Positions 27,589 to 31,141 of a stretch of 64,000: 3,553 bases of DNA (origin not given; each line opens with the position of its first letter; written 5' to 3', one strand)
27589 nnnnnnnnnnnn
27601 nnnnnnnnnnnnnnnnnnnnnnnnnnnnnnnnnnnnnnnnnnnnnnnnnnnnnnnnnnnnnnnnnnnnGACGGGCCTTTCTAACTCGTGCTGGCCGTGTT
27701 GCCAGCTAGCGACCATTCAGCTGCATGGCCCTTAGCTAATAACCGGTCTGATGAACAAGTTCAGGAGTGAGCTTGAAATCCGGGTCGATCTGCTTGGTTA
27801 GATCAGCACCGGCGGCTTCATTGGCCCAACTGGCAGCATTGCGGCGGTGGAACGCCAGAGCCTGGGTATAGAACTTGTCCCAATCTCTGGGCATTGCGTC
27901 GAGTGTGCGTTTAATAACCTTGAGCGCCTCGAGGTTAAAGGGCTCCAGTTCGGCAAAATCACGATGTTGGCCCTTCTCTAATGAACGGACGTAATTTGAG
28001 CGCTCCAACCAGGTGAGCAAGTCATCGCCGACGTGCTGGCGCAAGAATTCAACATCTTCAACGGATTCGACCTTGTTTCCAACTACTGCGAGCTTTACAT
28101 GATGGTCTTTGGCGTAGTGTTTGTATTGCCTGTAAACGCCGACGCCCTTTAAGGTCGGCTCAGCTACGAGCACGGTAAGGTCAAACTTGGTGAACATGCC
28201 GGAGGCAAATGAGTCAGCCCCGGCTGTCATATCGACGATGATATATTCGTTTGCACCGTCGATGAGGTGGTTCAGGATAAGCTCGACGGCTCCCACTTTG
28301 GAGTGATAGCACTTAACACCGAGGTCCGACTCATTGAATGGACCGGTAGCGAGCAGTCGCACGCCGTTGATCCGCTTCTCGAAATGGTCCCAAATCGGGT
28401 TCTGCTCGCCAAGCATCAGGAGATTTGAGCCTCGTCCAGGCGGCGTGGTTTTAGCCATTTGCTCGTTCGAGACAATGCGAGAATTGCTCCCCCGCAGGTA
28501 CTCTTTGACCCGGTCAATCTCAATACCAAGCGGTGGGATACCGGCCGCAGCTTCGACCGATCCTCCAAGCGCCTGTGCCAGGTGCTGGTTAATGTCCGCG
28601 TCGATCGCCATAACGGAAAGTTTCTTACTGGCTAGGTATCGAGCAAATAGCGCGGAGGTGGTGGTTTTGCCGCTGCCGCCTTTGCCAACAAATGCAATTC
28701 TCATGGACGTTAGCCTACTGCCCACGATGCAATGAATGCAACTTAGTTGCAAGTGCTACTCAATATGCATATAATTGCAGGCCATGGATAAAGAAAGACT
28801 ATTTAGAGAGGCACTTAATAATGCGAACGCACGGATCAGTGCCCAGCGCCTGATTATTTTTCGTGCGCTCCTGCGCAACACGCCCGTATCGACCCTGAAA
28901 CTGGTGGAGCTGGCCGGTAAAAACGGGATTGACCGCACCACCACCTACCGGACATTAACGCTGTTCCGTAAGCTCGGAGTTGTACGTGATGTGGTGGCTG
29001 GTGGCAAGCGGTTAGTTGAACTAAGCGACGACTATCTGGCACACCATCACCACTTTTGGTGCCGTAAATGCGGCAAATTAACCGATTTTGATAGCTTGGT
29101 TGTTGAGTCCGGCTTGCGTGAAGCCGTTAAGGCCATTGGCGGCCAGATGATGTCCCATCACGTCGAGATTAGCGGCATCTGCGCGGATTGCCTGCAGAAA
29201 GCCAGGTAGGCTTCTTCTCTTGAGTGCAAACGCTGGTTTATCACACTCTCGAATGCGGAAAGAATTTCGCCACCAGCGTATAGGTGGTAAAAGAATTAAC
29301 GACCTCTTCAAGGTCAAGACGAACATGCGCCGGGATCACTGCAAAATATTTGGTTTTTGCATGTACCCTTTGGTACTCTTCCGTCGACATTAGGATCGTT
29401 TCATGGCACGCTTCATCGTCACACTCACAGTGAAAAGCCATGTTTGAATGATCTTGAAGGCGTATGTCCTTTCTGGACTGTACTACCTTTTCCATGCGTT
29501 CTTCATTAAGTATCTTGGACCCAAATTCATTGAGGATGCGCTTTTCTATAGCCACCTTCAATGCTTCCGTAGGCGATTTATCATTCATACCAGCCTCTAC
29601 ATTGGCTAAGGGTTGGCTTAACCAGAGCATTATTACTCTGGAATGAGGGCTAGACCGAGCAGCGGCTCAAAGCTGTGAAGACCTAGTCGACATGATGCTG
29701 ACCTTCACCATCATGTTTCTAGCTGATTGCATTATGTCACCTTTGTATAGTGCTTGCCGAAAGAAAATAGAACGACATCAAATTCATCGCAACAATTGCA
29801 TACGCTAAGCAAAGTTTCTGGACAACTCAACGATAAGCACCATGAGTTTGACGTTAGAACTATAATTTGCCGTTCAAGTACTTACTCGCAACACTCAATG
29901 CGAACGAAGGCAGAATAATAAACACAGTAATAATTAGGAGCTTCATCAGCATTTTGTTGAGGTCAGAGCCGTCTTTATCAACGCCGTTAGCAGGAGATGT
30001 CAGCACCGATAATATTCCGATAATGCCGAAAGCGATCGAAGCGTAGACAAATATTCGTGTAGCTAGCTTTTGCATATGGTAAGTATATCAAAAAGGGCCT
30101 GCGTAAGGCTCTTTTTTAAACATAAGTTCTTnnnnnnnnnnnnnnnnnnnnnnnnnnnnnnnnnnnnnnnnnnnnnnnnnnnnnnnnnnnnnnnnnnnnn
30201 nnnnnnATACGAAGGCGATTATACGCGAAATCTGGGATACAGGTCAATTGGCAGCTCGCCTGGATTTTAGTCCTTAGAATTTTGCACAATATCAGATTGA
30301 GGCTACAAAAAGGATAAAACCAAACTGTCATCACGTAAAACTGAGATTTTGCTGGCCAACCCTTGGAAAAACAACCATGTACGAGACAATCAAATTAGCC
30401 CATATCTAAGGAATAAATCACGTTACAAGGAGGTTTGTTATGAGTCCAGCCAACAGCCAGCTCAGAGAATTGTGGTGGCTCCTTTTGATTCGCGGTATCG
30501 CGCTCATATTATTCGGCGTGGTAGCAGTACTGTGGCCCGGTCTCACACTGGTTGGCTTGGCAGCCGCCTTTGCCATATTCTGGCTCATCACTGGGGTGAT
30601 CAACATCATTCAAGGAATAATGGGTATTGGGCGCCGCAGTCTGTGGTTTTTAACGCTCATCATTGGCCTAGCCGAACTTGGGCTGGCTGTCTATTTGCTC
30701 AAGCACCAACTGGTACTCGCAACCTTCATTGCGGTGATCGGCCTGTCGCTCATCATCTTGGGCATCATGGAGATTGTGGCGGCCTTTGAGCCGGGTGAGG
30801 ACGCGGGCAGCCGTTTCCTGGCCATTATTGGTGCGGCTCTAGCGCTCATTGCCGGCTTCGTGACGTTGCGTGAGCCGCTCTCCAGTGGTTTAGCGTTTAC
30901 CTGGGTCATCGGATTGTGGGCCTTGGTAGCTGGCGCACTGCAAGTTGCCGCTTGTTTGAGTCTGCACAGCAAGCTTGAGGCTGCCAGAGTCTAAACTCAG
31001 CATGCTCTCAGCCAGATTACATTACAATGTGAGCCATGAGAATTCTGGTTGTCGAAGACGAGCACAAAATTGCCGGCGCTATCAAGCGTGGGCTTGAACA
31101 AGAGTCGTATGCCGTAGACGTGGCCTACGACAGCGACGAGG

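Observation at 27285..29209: Second Fur-family paralog divergently paired with a CooC/MinD-type ATPase and a Cys-cluster protein, sharing an operator half-site with the Zur-like locus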

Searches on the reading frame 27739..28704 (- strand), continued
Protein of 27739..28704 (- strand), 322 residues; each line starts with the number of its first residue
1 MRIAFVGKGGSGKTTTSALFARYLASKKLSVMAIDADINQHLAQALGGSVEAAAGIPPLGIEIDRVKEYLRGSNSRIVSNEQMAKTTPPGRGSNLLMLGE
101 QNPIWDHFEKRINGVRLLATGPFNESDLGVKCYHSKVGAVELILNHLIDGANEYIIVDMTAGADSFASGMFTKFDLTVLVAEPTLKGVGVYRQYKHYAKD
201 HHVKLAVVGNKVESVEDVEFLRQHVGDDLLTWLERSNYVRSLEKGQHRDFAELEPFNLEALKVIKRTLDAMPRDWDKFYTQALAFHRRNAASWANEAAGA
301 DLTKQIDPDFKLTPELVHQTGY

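Call 94: list_cluster_members(proteins=[L035:6001-6978:+, L044:6001-6990:+, L048:6001-6984:+, L055:6001-6996:+, L057:6001-6987:+, L058:6001-6993:+, L064:6001-6978:+, L069:6001-6999:+, L078:6001-6987:+, L080:6001-6993:+])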
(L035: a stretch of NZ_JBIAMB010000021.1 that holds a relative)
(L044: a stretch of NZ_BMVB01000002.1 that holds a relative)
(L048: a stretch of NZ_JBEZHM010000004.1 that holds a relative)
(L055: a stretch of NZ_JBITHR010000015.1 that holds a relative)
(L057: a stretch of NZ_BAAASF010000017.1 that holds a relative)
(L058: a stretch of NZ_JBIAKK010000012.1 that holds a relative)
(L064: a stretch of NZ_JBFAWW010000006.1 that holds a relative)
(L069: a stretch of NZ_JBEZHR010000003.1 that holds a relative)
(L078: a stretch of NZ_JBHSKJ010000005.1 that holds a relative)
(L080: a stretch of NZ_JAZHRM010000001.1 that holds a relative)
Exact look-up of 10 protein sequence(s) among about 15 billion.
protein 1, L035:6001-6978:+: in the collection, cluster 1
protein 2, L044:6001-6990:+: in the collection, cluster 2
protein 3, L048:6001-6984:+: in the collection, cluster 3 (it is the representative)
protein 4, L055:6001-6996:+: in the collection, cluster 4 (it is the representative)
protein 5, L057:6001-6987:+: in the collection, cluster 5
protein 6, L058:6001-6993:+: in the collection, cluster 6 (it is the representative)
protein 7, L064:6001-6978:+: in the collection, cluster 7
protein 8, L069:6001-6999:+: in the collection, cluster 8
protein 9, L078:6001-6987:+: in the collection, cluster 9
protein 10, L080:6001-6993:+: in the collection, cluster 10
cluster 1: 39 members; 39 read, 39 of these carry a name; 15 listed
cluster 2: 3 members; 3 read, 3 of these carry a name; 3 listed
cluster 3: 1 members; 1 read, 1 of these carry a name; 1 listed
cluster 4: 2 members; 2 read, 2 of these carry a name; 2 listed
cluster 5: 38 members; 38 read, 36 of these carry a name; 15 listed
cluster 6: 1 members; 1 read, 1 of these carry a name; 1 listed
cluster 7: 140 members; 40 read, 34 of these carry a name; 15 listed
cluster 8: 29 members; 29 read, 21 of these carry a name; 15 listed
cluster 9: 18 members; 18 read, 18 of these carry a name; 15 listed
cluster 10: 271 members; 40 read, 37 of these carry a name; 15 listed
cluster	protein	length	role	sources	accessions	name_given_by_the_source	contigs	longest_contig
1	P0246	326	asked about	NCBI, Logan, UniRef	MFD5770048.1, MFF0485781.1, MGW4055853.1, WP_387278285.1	ATP-binding protein [Streptomyces sp. NPDC127049] | ATP-binding protein n=1 Tax=unclassified Streptomyces TaxID=2593676 RepID=UPI0036547168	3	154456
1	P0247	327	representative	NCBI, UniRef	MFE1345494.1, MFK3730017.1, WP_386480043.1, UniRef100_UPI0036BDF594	ATP-binding protein [Streptomyces sp. NPDC058757] | ATP-binding protein n=1 Tax=unclassified Streptomyces TaxID=2593676 RepID=UPI0036BDF594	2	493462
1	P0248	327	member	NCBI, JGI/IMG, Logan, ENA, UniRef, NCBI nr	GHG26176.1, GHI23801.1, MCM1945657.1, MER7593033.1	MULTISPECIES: ATP-binding protein [Streptomyces] | ATP-binding protein n=1 Tax=Streptomyces hydrogenans TaxID=1873719 RepID=A0ABQ3PFM2_9ACTN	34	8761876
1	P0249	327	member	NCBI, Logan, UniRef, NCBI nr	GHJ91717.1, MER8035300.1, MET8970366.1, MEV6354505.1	ATP-binding protein [Streptomyces sp. NE5-10] | ATP-binding protein n=1 Tax=Streptomyces TaxID=1883 RepID=UPI0019068390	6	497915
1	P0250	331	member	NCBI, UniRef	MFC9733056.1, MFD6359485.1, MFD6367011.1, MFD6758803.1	ATP-binding protein [Streptomyces roseolus] | ATP-binding protein n=1 Tax=Streptomyces roseolus TaxID=67358 RepID=UPI003634D58C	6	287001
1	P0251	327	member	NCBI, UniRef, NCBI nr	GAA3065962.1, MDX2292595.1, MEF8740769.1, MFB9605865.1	hypothetical protein GCM10017562_35070 [Streptomyces roseofulvus] | ATP-binding protein n=2 Tax=Streptomyces TaxID=1883 RepID=A0ABU4K4B2_9ACTN | ATP-binding protein [Streptomyces roseolus]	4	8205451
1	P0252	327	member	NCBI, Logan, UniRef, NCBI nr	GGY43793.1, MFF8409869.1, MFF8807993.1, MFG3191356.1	ATP-binding protein [Streptomyces omiyaensis] | ATP-binding protein n=1 Tax=Streptomyces omiyaensis TaxID=68247 RepID=A0ABW7BYY4_9ACTN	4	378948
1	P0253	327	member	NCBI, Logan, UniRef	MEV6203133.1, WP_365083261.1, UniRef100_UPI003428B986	ATP-binding protein [Streptomyces sp. NPDC051771] | ATP-binding protein n=1 Tax=Streptomyces sp. NPDC051771 TaxID=3154847 RepID=UPI003428B986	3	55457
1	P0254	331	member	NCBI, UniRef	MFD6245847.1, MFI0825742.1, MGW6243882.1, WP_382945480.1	ATP-binding protein [Streptomyces roseolus] | ATP-binding protein n=1 Tax=Streptomyces roseolus TaxID=67358 RepID=UPI00365ED97A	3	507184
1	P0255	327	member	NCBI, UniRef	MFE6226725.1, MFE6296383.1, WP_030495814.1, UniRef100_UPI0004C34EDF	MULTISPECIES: ATP-binding protein [unclassified Streptomyces] | ATP-binding protein n=1 Tax=unclassified Streptomyces TaxID=2593676 RepID=UPI0004C34EDF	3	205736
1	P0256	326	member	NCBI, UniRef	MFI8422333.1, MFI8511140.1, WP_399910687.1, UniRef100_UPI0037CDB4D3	ATP-binding protein [Streptomyces sp. NPDC085460] | ATP-binding protein n=1 Tax=unclassified Streptomyces TaxID=2593676 RepID=UPI0037CDB4D3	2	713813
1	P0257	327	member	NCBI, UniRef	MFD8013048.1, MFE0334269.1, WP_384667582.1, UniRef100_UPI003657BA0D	ATP-binding protein [Streptomyces sp. NPDC058955] | ATP-binding protein n=1 Tax=unclassified Streptomyces TaxID=2593676 RepID=UPI003657BA0D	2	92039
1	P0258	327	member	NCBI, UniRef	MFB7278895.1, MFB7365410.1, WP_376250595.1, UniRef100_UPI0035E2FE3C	ATP-binding protein [Streptomyces hydrogenans] | ATP-binding protein n=1 Tax=Streptomyces hydrogenans TaxID=1873719 RepID=UPI0035E2FE3C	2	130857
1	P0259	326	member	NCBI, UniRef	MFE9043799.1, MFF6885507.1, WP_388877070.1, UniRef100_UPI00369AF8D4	ATP-binding protein [Streptomyces sp. NPDC012421] | ATP-binding protein n=1 Tax=unclassified Streptomyces TaxID=2593676 RepID=UPI00369AF8D4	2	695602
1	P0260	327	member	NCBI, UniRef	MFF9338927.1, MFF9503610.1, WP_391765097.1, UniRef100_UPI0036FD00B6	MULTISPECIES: ATP-binding protein [unclassified Streptomyces] | ATP-binding protein n=1 Tax=unclassified Streptomyces TaxID=2593676 RepID=UPI0036FD00B6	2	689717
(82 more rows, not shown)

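Call 101: search_protein_families(library=ncbifam, proteins=[L035:5083-5901:-, L015:8592-9533:+], max_evalue=0.001)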
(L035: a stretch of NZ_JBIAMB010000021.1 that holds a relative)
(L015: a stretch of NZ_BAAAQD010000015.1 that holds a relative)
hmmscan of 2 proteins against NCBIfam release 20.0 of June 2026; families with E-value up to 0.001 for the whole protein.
L035:5083-5901:- (273 aa): 0 families

L015:8592-9533:+ (314 aa): 8 families
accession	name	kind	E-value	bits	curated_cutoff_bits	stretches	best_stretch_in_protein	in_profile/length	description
NF040870.1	AztC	equivalog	1.1e-73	248.1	350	1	42-312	1-277/277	zinc ABC transporter substrate-binding protein AztC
NF053842.1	MnTportMntCDein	equivalog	6.4e-72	242.1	400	1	37-311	3-281/281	manganese ABC transporter substrate-binding protein MntC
NF053703.1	Mn_SBP_EfaA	exception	1.3e-42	146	485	1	16-312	14-309/310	Mn/Fe ABC transporter substrate-binding lipoprotein EfaA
NF040928.1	ABC_lipo_SloC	subfamily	7.8e-41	140.1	525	1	18-312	11-302/304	metal ABC transporter substrate-binding lipoprotein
TIGR03772.1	anch_rpt_subst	equivalog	3.1e-39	134.9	350.45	2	137-312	317-485/486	anchored repeat ABC transporter, substrate-binding protein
NF047355.1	ABC_bind_Mn_Staph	exception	4.3e-37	128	500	1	19-311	15-307/309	manganese ABC transporter substrate-binding lipoprotein MntC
NF007091.2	PRK09545.1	equivalog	2.2e-22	79.6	268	1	129-275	142-284/318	zinc ABC transporter substrate-binding protein ZnuA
NF033605.1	Zn_bnd_ABC_AdcA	exception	3.6e-22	79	700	2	133-272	146-283/517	zinc ABC transporter substrate-binding lipoprotein AdcA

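Call 106: search_protein_representatives(protein=window:27739-28704:-)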
Query: 322 residues. Proteins with E-value up to 0.001 (for the whole library): 1435; up to 1e-10: 657; up to 1e-30: 262. The best 150 are listed.
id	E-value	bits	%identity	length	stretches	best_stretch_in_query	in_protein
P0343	6.9e-108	377.2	57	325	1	1-316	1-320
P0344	1.9e-106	372.4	56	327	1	1-315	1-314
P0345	4.8e-96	338.3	62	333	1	66-317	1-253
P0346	4.5e-92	325.2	64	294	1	1-238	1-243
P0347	1.8e-90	320.0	58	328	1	1-247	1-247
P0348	5.7e-90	318.3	47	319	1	1-313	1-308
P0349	2.0e-89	316.5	51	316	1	1-312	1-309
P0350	3.7e-88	312.4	47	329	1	1-314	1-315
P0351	3.4e-87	309.2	50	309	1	1-311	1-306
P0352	1.3e-84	300.7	46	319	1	1-312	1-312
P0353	5.0e-84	298.8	46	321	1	1-312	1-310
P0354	8.5e-84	298.0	44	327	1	1-316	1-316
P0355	3.8e-83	295.9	45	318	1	1-312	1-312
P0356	2.2e-82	293.4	46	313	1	1-311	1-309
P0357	1.8e-81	290.4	42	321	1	1-312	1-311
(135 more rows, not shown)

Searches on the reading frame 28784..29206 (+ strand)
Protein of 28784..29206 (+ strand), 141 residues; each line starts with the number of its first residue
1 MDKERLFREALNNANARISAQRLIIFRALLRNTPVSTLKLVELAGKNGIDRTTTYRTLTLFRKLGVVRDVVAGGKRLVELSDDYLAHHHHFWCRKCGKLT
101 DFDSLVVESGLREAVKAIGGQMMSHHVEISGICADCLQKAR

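Call 5: search_protein_families(library=pfam, proteins=[window:28784-29206:+], max_evalue=0.1)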
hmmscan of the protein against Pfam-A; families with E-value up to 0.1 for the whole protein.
window:28784-29206:+ (141 aa): 4 families
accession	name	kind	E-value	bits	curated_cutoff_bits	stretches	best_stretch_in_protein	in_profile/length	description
PF01475.25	FUR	-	5.5e-15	56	23.1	1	14-129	2-120/121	Ferric uptake regulator family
PF12840.13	HTH_20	-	0.013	15.9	27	1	22-69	6-50/51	Helix-turn-helix domain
PF09339.16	HTH_IclR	-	0.03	14.5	22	1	37-68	18-49/52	IclR helix-turn-helix domain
PF25213.1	HVO_A0261_N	-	0.083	13.2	35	0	20-70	11-57/86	HVO_A0261 N-terminal domain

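Call 6: search_protein_families(library=ncbifam, proteins=[window:28784-29206:+], max_evalue=0.1)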
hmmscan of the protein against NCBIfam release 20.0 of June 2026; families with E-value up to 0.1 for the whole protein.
window:28784-29206:+ (141 aa): 11 families
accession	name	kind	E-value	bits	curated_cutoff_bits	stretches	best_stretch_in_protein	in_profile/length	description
NF051892.1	TransRegFurBacil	equivalog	3e-11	43.6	220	1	8-140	9-147/149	ferric iron uptake transcriptional regulator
NF006999.0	PRK09462.1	equivalog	1e-10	41.4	146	1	10-135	7-135/148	ferric iron uptake transcriptional regulator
NF052545.1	TransRegPerRClab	equivalog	2.5e-09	37.3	180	1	11-140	8-138/138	transcriptional regulator PerR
NF051891.1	TransRegFurHelico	equivalog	1.1e-08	35.1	200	1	17-138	24-147/148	ferric iron uptake transcriptional regulator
NF008646.0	PRK11639.1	equivalog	2.2e-08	34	167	1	13-138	19-148/171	zinc uptake transcriptional repressor Zur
NF045678.1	TransRegIrrA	equivalog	9.2e-07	28.8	150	1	8-104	10-108/138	iron response transcriptional regulator IrrA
NF045677.1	FeRespRegIrr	equivalog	4.2e-06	26.9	170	1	10-105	3-100/127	Fur family transcriptional regulator Irr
NF047406.1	TransRegPerRTherm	equivalog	3.4e-05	24.1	200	1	51-139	42-128/130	manganese-dependent transcriptional regulator PerR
NF047462.1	FUR_perox_PerRA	exception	0.011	16.2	200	1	9-103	10-105/142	peroxide-responsive transcriptional repressor PerRA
NF008601.2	PRK11569.1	equivalog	0.011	14.9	380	1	36-74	44-82/276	glyoxylate bypass operon transcriptional repressor IclR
NF047461.1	FUR_perox_PerRB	exception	0.042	13.7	250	1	52-108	65-122/143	peroxide-responsive transcriptional repressor PerRB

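Call 38: search_solved_structures(query=window:28784-29206:+, max_evalue=0.001, show_alignments=3)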
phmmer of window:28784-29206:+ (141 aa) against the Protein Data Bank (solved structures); distinct sequences matched with E-value up to 0.001: 19.
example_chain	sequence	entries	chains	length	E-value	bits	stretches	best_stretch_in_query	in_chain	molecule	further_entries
6d57_A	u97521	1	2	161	1.4e-11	48.1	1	7-138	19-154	Ferric uptake regulation protein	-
4ets_A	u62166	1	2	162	1.4e-11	48.1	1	7-138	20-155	Ferric uptake regulation protein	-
2fe3_A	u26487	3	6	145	3.2e-11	46.9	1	9-139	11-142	Peroxide operon regulator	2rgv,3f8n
3mwm_A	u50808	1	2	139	4.8e-10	43.1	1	47-137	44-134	Putative metal uptake regulation protein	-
7vo0_G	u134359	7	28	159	8.1e-10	42.4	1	47-137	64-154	Putative metal uptake regulation protein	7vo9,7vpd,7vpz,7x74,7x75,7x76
8j6w_A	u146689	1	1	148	9e-10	42.2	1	10-135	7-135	Ferric uptake regulation protein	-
2w57_A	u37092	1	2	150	1.4e-09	41.6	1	9-134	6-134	FERRIC UPTAKE REGULATION PROTEIN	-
2o03_A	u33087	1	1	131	6.1e-09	39.5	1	46-136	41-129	probable Zinc uptake regulation protein FurB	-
3eyy_A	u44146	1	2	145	2.5e-07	34.3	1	11-139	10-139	Putative iron uptake regulatory protein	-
5nbc_A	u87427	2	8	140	3.8e-07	33.7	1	48-139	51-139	Ferric uptake regulation protein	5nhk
1mzb_A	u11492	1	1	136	6.1e-07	33.1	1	42-127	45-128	ferric uptake regulation protein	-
9ire_A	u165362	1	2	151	1.4e-06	31.9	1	7-138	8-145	Ferric uptake regulation protein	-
2xig_A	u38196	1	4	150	2.6e-06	31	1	24-138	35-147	FERRIC UPTAKE REGULATION PROTEIN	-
6h1c_A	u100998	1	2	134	9.5e-05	26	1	42-124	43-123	Ferric uptake regulation protein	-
4mtd_A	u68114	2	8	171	0.00017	25.1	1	13-138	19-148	Zinc uptake regulation protein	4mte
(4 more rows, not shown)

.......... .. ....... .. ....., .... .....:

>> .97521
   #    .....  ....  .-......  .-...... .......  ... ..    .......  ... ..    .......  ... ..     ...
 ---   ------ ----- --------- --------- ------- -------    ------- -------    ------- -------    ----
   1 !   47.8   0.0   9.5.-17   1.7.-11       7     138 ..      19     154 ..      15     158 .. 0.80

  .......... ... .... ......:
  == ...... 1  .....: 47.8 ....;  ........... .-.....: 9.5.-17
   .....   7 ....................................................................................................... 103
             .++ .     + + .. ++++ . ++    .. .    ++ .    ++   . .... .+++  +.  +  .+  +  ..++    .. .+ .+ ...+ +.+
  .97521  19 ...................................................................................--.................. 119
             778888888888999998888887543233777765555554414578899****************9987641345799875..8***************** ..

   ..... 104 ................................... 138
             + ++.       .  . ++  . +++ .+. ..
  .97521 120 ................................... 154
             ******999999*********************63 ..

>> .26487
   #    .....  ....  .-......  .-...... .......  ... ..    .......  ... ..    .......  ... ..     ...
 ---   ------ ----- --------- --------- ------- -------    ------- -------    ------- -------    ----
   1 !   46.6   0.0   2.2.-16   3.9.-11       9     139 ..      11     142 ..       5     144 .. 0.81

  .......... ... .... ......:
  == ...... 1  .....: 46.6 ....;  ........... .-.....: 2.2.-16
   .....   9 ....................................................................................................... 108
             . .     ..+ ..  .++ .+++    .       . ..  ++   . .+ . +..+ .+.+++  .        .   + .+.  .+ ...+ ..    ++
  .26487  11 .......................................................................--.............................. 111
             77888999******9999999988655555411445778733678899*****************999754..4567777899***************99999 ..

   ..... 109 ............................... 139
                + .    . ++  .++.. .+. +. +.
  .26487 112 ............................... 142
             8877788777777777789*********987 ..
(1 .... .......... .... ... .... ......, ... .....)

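Call 83: list_cluster_members(proteins=[P0001, P0121, window:28784-29206:+, window:21003-21413:-])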
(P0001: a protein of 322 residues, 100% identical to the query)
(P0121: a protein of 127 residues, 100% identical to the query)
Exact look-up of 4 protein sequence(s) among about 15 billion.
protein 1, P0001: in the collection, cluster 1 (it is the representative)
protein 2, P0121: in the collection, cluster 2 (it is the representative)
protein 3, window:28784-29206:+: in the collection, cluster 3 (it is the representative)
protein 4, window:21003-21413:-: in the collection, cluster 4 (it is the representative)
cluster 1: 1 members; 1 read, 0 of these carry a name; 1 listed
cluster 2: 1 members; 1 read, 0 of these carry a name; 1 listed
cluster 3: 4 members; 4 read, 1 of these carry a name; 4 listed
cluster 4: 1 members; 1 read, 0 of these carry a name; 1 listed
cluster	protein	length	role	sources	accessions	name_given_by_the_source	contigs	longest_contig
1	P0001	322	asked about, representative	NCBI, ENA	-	-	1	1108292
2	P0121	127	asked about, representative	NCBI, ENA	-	-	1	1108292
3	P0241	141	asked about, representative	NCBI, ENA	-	-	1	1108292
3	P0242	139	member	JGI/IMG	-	Fe2+ or Zn2+ uptake regulation protein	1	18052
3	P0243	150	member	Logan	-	-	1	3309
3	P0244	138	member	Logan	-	-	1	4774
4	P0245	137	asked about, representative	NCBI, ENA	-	-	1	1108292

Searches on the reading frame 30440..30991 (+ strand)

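Call 80: search_protein_families(library=pfam, proteins=[window:30440-30991:+], max_evalue=0.00001)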
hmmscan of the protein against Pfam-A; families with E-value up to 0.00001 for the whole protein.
window:30440-30991:+ (184 aa): 1 family
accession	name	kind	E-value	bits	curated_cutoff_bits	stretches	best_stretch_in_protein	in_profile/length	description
PF03729.18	DUF308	-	3.3e-19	69.4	25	1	17-87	1-72/73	Short repeat of unknown function (DUF308)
